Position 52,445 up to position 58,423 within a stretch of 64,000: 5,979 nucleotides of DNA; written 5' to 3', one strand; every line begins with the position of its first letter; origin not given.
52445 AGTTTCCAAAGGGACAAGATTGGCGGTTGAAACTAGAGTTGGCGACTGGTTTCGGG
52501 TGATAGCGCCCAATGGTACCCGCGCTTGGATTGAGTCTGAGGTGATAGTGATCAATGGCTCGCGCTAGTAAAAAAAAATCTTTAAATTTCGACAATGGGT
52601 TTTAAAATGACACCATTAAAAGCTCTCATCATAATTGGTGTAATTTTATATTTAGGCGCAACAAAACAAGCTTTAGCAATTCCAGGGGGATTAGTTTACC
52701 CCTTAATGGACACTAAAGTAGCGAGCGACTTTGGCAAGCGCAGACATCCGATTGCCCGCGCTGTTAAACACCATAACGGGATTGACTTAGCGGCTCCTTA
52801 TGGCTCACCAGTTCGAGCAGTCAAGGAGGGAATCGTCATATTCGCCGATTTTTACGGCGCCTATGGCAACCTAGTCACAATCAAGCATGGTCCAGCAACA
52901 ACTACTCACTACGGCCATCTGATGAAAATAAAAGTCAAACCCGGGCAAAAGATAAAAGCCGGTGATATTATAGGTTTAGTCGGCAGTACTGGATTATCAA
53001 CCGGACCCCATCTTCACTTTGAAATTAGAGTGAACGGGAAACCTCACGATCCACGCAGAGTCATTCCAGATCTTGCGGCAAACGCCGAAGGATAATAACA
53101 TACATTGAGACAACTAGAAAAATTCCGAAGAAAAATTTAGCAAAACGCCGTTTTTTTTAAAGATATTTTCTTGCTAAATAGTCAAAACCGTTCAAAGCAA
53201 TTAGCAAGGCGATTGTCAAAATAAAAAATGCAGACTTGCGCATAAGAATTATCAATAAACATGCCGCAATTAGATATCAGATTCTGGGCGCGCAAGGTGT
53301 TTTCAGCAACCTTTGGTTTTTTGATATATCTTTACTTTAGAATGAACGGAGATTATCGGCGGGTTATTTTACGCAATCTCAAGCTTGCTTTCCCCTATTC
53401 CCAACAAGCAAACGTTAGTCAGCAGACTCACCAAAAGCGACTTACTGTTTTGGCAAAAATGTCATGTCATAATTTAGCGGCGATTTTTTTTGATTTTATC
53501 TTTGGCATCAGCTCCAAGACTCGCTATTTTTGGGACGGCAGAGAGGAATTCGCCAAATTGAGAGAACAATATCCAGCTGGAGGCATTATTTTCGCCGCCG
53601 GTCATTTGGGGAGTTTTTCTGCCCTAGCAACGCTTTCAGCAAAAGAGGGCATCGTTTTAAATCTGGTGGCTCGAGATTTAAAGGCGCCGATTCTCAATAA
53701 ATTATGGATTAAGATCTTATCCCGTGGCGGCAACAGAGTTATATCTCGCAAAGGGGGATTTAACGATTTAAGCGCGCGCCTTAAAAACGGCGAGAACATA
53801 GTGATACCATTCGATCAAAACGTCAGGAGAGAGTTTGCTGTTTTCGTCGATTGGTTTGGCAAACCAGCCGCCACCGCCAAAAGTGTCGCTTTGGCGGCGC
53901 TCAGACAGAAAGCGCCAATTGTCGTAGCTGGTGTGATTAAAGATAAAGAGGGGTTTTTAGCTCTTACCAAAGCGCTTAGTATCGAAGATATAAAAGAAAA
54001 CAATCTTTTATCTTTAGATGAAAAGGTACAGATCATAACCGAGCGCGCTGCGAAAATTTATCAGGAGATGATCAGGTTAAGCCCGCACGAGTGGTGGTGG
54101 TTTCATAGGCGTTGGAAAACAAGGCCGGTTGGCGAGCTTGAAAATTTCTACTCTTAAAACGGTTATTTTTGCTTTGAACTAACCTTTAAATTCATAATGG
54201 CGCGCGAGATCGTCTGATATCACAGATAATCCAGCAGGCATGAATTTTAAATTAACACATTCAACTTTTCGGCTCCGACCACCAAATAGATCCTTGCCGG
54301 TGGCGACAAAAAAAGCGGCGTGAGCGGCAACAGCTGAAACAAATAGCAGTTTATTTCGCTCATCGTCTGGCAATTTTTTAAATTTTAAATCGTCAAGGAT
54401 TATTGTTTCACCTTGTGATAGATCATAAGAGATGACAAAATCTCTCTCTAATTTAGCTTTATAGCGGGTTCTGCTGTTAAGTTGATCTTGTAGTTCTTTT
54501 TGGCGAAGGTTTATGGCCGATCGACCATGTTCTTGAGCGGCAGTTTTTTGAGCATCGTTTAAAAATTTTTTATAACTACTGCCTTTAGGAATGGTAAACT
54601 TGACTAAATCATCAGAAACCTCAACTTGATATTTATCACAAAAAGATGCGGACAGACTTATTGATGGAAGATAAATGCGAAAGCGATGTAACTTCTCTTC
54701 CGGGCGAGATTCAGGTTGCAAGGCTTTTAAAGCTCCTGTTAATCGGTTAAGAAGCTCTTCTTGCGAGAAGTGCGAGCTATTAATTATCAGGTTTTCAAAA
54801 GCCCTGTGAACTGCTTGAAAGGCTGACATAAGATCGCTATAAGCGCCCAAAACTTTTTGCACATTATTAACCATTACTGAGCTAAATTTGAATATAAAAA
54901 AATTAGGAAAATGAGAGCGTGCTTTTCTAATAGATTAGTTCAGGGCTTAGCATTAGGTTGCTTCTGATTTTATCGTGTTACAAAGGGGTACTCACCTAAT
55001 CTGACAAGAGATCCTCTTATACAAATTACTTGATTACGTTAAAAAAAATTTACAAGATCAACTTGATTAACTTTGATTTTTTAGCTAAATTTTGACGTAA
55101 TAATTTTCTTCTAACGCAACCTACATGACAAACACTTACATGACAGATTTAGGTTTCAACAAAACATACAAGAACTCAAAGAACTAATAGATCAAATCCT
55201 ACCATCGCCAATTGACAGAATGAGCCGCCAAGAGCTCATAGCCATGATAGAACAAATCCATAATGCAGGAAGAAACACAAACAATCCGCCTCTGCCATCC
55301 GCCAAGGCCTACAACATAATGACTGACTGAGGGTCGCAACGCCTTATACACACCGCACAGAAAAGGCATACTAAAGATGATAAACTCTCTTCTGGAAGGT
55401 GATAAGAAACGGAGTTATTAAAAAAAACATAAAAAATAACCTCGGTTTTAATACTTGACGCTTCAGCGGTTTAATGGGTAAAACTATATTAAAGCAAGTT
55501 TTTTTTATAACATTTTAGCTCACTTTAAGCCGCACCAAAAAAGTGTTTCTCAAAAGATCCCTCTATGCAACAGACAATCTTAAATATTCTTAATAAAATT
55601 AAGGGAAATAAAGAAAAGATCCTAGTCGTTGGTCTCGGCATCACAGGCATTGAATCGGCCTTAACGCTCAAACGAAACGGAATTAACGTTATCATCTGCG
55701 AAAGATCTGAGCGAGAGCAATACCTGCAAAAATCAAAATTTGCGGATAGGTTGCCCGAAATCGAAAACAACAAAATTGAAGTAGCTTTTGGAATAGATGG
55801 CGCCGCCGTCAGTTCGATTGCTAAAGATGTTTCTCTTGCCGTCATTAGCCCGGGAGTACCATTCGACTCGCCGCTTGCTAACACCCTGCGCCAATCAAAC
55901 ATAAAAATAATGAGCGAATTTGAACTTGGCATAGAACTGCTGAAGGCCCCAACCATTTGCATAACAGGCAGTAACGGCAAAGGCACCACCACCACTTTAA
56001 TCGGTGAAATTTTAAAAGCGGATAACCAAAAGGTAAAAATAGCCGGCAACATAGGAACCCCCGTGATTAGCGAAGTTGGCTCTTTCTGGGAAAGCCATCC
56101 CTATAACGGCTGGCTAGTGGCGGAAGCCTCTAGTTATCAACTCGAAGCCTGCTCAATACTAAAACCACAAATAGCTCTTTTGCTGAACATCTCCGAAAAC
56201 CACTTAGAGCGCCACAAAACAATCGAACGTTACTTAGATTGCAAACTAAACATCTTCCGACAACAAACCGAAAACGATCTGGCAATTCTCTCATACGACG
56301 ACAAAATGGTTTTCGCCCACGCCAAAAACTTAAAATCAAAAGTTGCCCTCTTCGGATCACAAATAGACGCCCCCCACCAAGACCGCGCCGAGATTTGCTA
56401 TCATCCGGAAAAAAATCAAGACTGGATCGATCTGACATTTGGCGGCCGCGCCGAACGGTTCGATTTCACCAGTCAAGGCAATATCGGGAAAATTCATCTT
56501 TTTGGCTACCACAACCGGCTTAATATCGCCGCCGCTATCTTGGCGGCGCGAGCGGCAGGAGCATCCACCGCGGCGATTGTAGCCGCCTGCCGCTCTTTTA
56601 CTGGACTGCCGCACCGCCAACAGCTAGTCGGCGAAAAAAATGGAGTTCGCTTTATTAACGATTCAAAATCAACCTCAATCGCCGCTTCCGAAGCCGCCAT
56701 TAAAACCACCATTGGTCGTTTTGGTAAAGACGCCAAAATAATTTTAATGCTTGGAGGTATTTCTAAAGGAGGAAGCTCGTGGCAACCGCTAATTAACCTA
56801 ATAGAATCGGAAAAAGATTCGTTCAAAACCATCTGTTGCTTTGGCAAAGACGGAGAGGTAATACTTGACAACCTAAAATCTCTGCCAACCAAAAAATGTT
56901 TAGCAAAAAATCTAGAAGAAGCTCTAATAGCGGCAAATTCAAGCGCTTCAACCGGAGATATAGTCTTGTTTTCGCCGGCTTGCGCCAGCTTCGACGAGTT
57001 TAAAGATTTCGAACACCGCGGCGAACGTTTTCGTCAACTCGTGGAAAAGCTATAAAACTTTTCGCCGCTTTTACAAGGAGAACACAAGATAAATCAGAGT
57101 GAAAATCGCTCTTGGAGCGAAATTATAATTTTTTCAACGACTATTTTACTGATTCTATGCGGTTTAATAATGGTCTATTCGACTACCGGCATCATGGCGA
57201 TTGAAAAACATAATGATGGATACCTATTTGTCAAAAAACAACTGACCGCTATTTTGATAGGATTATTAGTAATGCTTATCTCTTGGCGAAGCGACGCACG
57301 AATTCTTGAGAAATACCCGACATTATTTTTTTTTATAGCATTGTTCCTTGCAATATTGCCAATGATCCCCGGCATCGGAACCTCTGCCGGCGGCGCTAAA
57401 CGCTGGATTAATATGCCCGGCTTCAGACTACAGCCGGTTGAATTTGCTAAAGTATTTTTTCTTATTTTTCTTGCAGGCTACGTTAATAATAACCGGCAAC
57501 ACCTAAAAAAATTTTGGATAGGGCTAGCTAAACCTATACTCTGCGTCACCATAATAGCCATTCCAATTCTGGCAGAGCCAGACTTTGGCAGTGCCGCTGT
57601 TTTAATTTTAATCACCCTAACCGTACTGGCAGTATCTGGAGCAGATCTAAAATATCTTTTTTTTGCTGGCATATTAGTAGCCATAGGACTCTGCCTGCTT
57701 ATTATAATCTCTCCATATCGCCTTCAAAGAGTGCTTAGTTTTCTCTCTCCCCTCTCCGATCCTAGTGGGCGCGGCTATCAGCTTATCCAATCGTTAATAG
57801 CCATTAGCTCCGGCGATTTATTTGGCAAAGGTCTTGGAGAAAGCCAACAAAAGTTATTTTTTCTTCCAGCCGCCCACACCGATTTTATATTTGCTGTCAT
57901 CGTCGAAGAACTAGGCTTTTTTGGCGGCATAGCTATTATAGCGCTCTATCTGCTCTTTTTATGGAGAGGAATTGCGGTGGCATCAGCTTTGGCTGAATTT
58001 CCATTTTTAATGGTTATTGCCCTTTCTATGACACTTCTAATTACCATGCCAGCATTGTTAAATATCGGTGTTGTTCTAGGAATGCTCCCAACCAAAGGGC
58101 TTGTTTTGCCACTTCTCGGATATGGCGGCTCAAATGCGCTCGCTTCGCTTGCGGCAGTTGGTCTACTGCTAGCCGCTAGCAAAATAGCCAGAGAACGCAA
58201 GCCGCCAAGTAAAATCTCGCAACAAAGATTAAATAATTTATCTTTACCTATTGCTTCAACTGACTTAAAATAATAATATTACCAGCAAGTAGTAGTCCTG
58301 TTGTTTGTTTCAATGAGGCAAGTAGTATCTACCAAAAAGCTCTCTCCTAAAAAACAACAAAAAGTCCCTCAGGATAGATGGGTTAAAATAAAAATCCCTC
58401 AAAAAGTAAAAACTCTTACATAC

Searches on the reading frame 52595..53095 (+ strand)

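Call 69: search_protein_families(library=pfam, proteins=[window:52595-53095:+], max_evalue=0.00001)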
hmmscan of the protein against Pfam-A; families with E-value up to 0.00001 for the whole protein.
window:52595-53095:+ (166 aa): 1 family
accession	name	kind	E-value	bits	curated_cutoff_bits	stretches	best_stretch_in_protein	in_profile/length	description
PF01551.29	Peptidase_M23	-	1e-36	125.4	28.7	1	59-153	2-96/96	Peptidase family M23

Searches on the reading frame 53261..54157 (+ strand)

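Call 69: search_protein_families(library=pfam, proteins=[window:53261-54157:+], max_evalue=0.00001)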
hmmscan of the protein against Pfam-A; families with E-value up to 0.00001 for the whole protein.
window:53261-54157:+ (298 aa): 1 family
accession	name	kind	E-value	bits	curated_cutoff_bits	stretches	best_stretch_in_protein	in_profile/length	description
PF03279.18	Lip_A_acyltrans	-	1.3e-30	107.1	22.3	1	10-287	30-295/295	Bacterial lipid A biosynthesis acyltransferase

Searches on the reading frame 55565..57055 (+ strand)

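Call 69: search_protein_families(library=pfam, proteins=[window:55565-57055:+], max_evalue=0.00001)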
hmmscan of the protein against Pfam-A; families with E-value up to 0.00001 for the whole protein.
window:55565-57055:+ (496 aa): 3 families
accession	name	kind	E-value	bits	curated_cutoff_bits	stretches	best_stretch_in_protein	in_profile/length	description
PF08245.18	Mur_ligase_M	-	4.8e-29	102.2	24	1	133-328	1-200/200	Mur ligase middle domain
PF02875.26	Mur_ligase_C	-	5.3e-09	37.4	28.4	1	350-473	1-127/127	Mur ligase, glutamate ligase domain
PF21799.2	MurD-like_N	-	2.6e-06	28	27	1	18-116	2-87/88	Mur ligase MurD-like, N-terminal domain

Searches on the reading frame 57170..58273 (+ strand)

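Call 69: search_protein_families(library=pfam, proteins=[window:57170-58273:+], max_evalue=0.00001)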
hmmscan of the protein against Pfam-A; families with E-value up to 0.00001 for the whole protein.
window:57170-58273:+ (367 aa): 1 family
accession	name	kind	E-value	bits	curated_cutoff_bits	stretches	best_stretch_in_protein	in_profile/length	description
PF01098.24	FTSW_RODA_SPOVE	-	1.2e-97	327.6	26.4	1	1-339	18-353/356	Cell cycle protein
